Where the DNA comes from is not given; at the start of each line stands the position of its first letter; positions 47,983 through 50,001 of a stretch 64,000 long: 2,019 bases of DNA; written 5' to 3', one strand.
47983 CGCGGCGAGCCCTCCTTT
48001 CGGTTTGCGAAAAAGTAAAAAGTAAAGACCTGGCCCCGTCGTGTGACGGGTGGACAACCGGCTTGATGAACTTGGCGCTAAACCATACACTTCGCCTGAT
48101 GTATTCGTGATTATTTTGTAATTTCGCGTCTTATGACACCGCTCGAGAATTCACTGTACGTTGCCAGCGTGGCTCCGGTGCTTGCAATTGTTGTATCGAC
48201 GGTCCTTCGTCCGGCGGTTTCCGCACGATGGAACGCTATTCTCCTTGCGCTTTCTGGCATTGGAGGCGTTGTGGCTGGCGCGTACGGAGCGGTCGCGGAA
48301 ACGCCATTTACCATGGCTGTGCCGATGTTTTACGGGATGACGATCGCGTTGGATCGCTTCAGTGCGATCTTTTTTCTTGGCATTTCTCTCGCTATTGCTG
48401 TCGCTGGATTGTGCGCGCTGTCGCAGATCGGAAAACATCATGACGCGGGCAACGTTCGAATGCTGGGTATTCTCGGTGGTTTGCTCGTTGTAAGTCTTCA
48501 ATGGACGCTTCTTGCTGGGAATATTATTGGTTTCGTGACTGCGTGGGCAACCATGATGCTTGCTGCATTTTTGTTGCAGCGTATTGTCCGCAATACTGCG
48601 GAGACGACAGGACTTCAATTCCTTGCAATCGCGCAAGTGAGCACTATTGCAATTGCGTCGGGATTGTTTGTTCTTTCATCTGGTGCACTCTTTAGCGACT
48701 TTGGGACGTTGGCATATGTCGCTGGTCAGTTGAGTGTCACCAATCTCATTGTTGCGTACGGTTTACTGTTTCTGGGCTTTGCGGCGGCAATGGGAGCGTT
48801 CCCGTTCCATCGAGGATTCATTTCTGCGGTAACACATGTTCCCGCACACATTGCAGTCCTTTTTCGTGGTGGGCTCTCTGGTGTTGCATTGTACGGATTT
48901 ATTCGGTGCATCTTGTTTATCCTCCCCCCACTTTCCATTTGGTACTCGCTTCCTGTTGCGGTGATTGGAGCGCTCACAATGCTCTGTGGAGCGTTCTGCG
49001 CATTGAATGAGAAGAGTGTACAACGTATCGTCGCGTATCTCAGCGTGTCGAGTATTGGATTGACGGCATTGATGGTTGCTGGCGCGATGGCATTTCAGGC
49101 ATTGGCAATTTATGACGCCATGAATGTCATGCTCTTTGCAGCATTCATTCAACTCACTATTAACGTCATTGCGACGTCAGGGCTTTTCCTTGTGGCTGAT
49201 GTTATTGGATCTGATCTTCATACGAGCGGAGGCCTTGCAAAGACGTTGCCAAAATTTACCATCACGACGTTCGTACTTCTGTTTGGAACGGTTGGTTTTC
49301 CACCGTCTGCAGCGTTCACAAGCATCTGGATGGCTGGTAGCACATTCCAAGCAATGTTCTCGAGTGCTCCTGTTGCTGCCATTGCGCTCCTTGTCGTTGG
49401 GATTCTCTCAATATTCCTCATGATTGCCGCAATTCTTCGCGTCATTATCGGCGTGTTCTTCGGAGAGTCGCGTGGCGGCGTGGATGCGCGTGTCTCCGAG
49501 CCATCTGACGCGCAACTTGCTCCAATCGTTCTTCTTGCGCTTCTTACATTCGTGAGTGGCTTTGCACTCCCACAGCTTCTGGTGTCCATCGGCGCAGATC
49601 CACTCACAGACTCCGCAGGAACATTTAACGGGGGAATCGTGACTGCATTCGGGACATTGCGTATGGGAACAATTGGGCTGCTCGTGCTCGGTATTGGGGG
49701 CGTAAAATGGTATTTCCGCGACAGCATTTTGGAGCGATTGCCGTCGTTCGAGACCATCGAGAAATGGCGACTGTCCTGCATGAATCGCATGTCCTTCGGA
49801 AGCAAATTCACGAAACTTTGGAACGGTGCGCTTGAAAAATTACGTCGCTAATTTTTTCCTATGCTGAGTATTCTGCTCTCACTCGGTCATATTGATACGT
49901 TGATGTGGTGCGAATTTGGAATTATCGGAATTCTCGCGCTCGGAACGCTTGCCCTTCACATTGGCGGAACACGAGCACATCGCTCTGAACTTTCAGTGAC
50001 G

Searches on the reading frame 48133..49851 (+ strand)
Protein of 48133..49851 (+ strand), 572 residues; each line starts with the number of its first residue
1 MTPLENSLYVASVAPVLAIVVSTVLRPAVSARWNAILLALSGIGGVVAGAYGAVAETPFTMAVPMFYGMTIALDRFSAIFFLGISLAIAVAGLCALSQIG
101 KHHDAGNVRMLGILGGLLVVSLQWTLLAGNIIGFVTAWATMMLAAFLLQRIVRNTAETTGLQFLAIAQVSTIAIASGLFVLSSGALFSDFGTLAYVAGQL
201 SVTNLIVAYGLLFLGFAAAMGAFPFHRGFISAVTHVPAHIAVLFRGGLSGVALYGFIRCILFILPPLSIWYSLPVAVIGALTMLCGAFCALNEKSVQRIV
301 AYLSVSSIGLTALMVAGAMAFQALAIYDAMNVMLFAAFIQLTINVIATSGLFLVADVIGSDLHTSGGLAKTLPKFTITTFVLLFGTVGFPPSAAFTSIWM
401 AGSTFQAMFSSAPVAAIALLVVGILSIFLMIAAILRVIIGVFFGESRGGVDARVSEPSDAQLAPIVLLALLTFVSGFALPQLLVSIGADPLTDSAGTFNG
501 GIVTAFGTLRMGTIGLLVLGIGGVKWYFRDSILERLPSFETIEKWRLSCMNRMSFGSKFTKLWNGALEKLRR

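Call 13: search_protein_families(library=pfam, proteins=[window:48133-49851:+], max_evalue=0.1)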
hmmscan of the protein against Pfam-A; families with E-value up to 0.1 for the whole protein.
window:48133-49851:+ (572 aa): 1 family
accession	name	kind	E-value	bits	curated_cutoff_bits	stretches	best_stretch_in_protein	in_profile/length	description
PF00361.26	Proton_antipo_M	-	1.8e-19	70.5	21.5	1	128-422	1-289/294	NADH:quinone oxidoreductase/Mrp antiporter, TM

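Call 24: find_encoding_contigs(protein=window:48133-49851:+, flank=6000, max_places=10)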
Protein window:48133-49851:+ (572 aa): 17 contigs read that carry it; 1 place shown.
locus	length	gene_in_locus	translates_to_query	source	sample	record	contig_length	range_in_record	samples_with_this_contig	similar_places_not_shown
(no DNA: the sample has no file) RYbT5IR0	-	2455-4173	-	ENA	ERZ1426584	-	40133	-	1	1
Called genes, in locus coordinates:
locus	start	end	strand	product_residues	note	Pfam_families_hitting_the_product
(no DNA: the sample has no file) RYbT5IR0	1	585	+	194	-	?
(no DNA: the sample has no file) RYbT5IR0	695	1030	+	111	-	-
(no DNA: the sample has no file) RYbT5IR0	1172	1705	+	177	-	-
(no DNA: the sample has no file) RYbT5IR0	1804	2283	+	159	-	-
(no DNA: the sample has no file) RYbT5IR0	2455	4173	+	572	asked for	PF00361:Proton_antipo_M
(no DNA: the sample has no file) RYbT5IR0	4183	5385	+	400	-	-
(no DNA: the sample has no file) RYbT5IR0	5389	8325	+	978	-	PF00580:UvrD-helicase, PF13245:AAA_19, PF13604:AAA_30 (faint), PF13361:UvrD_C, PF13538:UvrD_C_2 (weak), PF12705:PDDEXK_1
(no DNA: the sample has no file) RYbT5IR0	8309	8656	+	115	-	PF05258:DciA (weak)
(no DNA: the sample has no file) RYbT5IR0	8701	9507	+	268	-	-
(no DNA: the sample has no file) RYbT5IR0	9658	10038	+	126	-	-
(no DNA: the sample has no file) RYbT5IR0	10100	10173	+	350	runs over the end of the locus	PF00022:Actin, PF06723:MreB_Mbl, PF00012:HSP70, PF14450:FtsA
